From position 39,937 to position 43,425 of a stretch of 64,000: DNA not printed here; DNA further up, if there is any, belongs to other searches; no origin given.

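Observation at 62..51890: Sulfated fucose-containing glycan utilisation locus organised without SusC/SusD, in an Acidobacteria-like high-GC genome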

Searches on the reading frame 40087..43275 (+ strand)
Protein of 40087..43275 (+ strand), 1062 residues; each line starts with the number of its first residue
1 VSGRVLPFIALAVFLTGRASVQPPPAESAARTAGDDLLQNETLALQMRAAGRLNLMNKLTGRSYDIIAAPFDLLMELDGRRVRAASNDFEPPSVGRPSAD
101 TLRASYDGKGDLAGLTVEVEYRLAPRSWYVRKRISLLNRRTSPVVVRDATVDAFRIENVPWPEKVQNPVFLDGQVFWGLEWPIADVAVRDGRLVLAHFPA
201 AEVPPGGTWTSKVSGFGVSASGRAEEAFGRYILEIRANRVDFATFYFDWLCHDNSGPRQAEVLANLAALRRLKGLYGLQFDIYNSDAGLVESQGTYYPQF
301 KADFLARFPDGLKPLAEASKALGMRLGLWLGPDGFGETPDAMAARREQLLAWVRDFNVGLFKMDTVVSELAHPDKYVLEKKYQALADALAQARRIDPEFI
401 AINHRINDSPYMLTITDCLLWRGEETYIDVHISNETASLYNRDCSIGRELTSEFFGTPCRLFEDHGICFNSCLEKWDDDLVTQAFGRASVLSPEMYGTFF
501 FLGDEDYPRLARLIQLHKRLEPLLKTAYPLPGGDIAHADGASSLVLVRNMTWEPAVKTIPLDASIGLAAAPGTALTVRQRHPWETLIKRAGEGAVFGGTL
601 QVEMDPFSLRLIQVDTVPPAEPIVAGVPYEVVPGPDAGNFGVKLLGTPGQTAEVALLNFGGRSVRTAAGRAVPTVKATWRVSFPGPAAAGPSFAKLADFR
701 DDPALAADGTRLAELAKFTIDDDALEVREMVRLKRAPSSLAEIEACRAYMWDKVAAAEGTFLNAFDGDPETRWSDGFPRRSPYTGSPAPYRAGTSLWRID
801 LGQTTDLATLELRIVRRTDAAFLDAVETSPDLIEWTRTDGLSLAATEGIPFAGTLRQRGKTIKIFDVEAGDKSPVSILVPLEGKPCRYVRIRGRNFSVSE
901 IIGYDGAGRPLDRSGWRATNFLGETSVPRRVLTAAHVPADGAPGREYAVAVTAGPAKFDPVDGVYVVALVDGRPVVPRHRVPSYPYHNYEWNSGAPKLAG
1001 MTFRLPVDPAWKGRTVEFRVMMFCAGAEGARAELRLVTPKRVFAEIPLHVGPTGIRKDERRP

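Call 6: search_protein_families(library=pfam, proteins=[window:40087-43275:+])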
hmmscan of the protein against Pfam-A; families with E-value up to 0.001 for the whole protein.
window:40087-43275:+ (1062 aa): 0 families

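Call 16: search_protein_families(library=ncbifam, proteins=[window:40087-43275:+], max_evalue=0.001)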
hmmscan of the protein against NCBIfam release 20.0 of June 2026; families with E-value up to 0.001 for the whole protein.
window:40087-43275:+ (1062 aa): 0 families

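Call 17: search_solved_structures(query=window:40087-43275:+, max_evalue=0.01)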
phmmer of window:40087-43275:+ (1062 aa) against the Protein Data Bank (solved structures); distinct sequences matched with E-value up to 0.01: 0.

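Call 20: find_homologous_proteins(query=window:40087-43275:+)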
Query window:40087-43275:+ (1062 aa): 138 proteins with E <= 0.001 among 8000 candidates; the best 120 are listed.
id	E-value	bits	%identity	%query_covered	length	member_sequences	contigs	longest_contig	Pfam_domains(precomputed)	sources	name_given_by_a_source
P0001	0.0e+0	2224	91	100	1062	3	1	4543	-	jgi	jgi:hypothetical protein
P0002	0.0e+0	2047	84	99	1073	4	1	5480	-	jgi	-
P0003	0.0e+0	2012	82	99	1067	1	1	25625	-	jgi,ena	-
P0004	0.0e+0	1994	82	99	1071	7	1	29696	-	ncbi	-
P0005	0.0e+0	1991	82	99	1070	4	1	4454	-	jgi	jgi:hypothetical protein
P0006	0.0e+0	1974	81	99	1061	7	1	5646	-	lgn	-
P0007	0.0e+0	1969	81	99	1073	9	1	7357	-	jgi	jgi:hypothetical protein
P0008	0.0e+0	1959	81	99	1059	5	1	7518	-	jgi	-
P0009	0.0e+0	1958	80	100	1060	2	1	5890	-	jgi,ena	-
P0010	0.0e+0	1954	81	98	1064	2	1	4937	-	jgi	jgi:hypothetical protein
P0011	0.0e+0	1953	81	99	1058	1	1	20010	-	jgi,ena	-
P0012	0.0e+0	1953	80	99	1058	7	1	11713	-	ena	-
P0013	0.0e+0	1952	80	99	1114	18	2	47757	-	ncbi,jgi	jgi:hypothetical protein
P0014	0.0e+0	1940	80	99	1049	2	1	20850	-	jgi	jgi:hypothetical protein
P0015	0.0e+0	1936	80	99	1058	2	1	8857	-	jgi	jgi:hypothetical protein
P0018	0.0e+0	1931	79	99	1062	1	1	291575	-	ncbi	-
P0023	0.0e+0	1912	79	99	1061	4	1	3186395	-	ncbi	-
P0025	0.0e+0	1900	77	100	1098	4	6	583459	-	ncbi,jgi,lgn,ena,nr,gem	ncbi:MAG TPA: hypothetical protein P5119_04445 [Candidatus Aminicenantes bacterium]|nr:hypothetical 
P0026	0.0e+0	1889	76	100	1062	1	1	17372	-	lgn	-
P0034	0.0e+0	1794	74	99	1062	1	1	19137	-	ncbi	-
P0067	0.0e+0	1175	50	98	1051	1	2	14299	PF00754.32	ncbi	ncbi:MAG: hypothetical protein V3V52_06335 [Candidatus Adiutricales bacterium]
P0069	0.0e+0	1171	52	95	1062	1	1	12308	-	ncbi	ncbi:hypothetical protein ACFLT9_10845 [Acidobacteriota bacterium]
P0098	1.1e-89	320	30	73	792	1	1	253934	-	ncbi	-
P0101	2.2e-89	319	30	73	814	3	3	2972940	-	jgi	jgi:hypothetical protein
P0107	3.0e-86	308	29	73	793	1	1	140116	-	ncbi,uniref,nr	ncbi:hypothetical protein [Marinifilum caeruleilacunae]|uniref:F5/8 type C domain-containing protein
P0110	6.0e-85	304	29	73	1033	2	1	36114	PF06167.19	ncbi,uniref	ncbi:hypothetical protein [Pontiella sp.]|uniref:hypothetical protein n=1 Tax=Pontiella sp. TaxID=28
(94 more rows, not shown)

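Call 22: find_encoding_contigs(protein=P0025, flank=10000, max_places=2)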
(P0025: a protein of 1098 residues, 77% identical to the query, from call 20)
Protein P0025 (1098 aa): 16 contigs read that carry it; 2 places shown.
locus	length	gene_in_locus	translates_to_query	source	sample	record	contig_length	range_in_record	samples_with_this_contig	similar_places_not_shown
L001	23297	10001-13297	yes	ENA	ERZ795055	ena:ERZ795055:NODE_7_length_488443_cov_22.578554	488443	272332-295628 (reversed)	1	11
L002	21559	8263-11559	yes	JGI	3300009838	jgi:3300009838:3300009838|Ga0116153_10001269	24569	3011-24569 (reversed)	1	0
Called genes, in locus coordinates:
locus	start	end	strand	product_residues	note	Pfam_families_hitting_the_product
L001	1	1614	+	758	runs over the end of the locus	-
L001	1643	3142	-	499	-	PF00884:Sulfatase, PF16347:SGSH_C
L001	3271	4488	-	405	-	PF01208:URO-D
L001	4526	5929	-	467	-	PF00884:Sulfatase, PF16347:SGSH_C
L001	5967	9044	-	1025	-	PF17132:Glyco_hydro_106, PF22666:Glyco_hydro_2_N2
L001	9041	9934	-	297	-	PF00294:PfkB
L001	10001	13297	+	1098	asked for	-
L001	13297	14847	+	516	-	PF00884:Sulfatase, PF01663:Phosphodiest (faint), PF16347:SGSH_C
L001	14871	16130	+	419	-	PF04055:Radical_SAM, PF13186:SPASM, PF02810:SEC-C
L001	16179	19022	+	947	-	PF17132:Glyco_hydro_106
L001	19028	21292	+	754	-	PF12971:NAGLU_N, PF05089:NAGLU, PF12972:NAGLU_C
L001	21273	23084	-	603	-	PF22422:MGH1-like_GH, PF01204:Trehalase, PF03200:Glyco_hydro_63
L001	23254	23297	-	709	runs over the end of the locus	PF17900:Peptidase_M1_N, PF01433:Peptidase_M1, PF13646:HEAT_2, PF02985:HEAT (faint)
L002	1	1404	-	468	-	?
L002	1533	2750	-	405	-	PF01208:URO-D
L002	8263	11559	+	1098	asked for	-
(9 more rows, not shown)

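Call 23: find_encoding_contigs(protein=P0023, flank=10000, max_places=2)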
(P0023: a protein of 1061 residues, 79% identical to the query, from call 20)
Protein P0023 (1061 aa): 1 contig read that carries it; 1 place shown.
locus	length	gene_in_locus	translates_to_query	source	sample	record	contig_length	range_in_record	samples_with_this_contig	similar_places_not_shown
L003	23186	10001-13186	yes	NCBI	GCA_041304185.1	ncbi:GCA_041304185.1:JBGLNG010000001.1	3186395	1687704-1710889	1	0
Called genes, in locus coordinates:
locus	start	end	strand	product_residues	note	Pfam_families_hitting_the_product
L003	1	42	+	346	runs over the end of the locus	PF08529:NusA_N, PF13184:KH_NusA_1st, PF26594:KH_NusA_2nd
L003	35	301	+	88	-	-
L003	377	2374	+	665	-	PF05547:Peptidase_M6 (faint), PF17957:Big_7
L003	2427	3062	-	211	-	PF00691:OmpA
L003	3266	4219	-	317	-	PF00092:VWA, PF13519:VWA_2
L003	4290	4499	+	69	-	-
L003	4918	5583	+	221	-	PF13649:Methyltransf_25, PF08241:Methyltransf_11, PF01209:Ubie_methyltran (weak)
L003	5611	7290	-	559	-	PF02702:KdpD, PF00359:PTS_EIIA_2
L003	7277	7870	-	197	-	PF02669:KdpC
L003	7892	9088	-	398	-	PF00702:Hydrolase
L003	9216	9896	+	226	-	-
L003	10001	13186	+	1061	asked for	-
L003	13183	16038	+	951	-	PF17132:Glyco_hydro_106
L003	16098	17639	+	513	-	PF01120:Alpha_L_fucos, PF16757:Fucosidase_C (weak)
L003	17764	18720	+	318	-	PF16653:Sacchrp_dh_C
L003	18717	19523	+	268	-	PF01875:Memo, PF02900:LigB (weak)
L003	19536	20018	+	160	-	-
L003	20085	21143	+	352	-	PF01628:HrcA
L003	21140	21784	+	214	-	PF01025:GrpE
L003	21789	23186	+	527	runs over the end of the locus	PF00012:HSP70, PF06723:MreB_Mbl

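Call 30: find_encoding_contigs(protein=P0110, flank=10000, max_places=1)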
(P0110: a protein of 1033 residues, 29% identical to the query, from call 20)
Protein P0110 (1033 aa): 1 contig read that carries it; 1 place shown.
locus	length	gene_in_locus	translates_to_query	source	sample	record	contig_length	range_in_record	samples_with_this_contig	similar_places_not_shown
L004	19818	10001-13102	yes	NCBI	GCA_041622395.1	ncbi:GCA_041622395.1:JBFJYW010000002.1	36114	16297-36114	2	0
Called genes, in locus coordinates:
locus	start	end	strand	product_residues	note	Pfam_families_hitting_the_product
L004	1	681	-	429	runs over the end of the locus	PF06439:3keto-disac_hyd, PF20407:DUF1583_N (faint), PF06439:3keto-disac_hyd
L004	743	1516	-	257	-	PF00989:PAS (weak), PF08448:PAS_4, PF13426:PAS_9, PF00165:HTH_AraC (weak), PF12833:HTH_18, PF00165:HTH_AraC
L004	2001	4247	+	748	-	-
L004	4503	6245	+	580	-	PF00884:Sulfatase, PF01663:Phosphodiest (faint), PF16347:SGSH_C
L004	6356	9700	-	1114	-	PF13385:Laminin_G_3, PF00884:Sulfatase, PF16347:SGSH_C, PF07691:PA14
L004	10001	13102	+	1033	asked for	PF06167:Peptidase_M90 (faint)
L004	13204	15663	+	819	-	PF14498:Glyco_hyd_65N_2, PF22124:Glyco_hydro_95_cat, PF21307:Glyco_hydro_95_C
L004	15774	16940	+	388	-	PF00248:Aldo_ket_red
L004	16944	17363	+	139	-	PF05025:RbsD_FucU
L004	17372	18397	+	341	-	PF08240:ADH_N, PF16912:Glu_dehyd_C, PF00107:ADH_zinc_N, PF13602:ADH_zinc_N_2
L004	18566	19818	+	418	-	PF00474:SSF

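Call 31: find_encoding_contigs(protein=P0107, flank=10000, max_places=1)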
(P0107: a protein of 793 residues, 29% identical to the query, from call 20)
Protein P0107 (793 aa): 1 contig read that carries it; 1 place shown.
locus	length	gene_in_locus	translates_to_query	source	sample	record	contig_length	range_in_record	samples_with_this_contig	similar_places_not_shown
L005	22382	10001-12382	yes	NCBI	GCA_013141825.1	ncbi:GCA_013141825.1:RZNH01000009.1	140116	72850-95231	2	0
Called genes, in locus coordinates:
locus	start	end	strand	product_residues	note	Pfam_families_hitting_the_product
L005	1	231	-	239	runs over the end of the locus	PF00005:ABC_tran, PF13304:AAA_21 (weak)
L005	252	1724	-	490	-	PF18940:DUF5687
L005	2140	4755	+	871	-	PF07494:Reg_prop (faint), PF16819:DUF5074 (faint), PF07495:Y_Y_Y (faint), PF12833:HTH_18, PF00165:HTH_AraC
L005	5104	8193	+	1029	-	PF13620:CarboxypepD_reg, PF13715:CarbopepD_reg_2, PF07715:Plug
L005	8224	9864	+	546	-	PF14322:SusD-like_3, PF12771:SusD-like_2 (weak), PF07980:SusD_RagB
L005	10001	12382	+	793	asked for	-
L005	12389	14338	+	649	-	PF14508:GH97_N, PF10566:Glyco_hydro_97, PF14509:GH97_C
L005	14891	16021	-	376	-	PF00155:Aminotran_1_2, PF04864:Alliinase_C (weak)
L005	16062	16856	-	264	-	PF01925:TauE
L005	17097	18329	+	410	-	PF12833:HTH_18, PF00165:HTH_AraC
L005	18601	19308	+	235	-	PF14196:ATC_hydrolase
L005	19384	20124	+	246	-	PF00583:Acetyltransf_1 (weak)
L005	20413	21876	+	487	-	PF00144:Beta-lactamase, PF07719:TPR_2 (faint)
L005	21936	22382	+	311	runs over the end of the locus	PF02574:S-methyl_trans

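Call 32: find_encoding_contigs(protein=P0018, flank=10000, max_places=1)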
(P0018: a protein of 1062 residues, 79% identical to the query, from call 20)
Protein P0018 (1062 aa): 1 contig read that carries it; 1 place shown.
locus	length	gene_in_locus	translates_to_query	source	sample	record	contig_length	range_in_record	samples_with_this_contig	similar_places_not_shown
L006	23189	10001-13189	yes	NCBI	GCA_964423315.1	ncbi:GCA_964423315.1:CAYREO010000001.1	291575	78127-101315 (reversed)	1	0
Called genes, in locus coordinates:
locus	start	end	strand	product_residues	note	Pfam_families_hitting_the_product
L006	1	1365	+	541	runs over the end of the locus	PF00474:SSF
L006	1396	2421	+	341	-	PF08240:ADH_N, PF16912:Glu_dehyd_C (weak), PF00107:ADH_zinc_N, PF13602:ADH_zinc_N_2 (weak)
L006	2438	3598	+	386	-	PF00465:Fe-ADH, PF13685:Fe-ADH_2, PF25137:ADH_Fe_C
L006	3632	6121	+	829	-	PF14498:Glyco_hyd_65N_2, PF22124:Glyco_hydro_95_cat, PF21307:Glyco_hydro_95_C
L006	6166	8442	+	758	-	PF00930:DPPIV_N, PF07676:PD40 (faint), PF26549:Tricorn_N (faint), PF00326:Peptidase_S9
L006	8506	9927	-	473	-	PF00884:Sulfatase, PF16347:SGSH_C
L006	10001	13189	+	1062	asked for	-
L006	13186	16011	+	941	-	PF17132:Glyco_hydro_106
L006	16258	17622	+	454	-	-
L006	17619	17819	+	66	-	-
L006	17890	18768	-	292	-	PF19777:DUF6263 (faint)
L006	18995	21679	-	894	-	PF25788:Ig_Rha78A_N, PF08531:Bac_rhamnosid_N, PF05592:Bac_rhamnosid, PF17389:Bac_rhamnosid6H, PF17390:Bac_rhamnosid_C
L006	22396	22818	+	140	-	-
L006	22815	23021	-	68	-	PF07311:Dodecin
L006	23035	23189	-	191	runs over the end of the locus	PF08547:CIA30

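Call 45: predict_structure(alignment_id=A1)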
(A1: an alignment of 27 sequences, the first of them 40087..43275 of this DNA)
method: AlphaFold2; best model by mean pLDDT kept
length: 1062 residues; sequences in the alignment: 27
mean_pLDDT: 83.9   pTM: 0.83
mean pLDDT of the five models: 83.9, 82.0, 81.4, 79.3, 76.1
residues with pLDDT >= 90: 495; 70-90: 406; 50-70: 113; < 50: 48
segments of 3 or more residues with pLDDT < 50: 1-6, 15-33, 287-296, 1055-1062
pLDDT, mean of each block of 10 residues (from residue 1): 47 46 35 73 91 94 93 93 92 90 94 95 92 96 95 92 89 94 91 93 96 95 92 74 73 68 89 91 67 50 77 87 86 76 88 90 72 89 90 89 77 82 60 80 83 79 63 80 84 61 88 91 87 90 95 94 95 95 93 93 94 91 92 87 92 90 88 82 83 92 89 93 78 88 88 70 82 71 60 87 94 88 93 91 70 63 76 87 91 89 93 90 90 92 88 89 93 91 66 68 93 95 88 92 90 55 36
secondary structure, 60 per line:
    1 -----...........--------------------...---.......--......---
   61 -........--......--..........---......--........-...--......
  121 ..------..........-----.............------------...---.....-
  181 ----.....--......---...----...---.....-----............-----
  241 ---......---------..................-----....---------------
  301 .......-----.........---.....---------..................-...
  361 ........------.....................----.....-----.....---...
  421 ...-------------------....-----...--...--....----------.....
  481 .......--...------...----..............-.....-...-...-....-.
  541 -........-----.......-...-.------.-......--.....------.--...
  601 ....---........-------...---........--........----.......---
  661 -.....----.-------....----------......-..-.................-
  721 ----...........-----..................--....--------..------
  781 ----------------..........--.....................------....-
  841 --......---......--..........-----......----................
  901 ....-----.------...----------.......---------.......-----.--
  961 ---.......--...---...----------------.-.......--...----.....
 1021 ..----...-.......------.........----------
elements in order (helices of 4 or more, strands of 3 or more residues): H6-16 E37-39 E43-49 E52-57 E62-69 E72-77 E80-85 E93-98 E101-108 E115-122 E129-138 E144-156 E169-171 E175-179 E185-189 E192-197 E201-203 E208-210 E214-218 H224-235 E244-249 H259-276 E282-285 H301-307 H313-321 E325-329 H339-356 E358-364 H365-368 H375-395 E400-404 H410-414 E418-420 H443-446 E452-454 E457-459 E462-465 H476-487 E490-492 H506-519 H521-525 E527-529 E535-538 E542-549 E555-561 E576-581 E584-588 E598-604 E608-615 E623-625 E629-636 E639-646 E651-657 E662-666 E679-682 E693-698 H703-719 H725-735 H741-758 H761-764 E797-806 E809-829 E836-839 H843-848 E852-857 E860-866 E875-880 E885-904 E917-919 E930-936 E946-952 E964-970 E973-975 E979-981 E1000-1006 E1016-1022 E1031-1037 E1044-1052
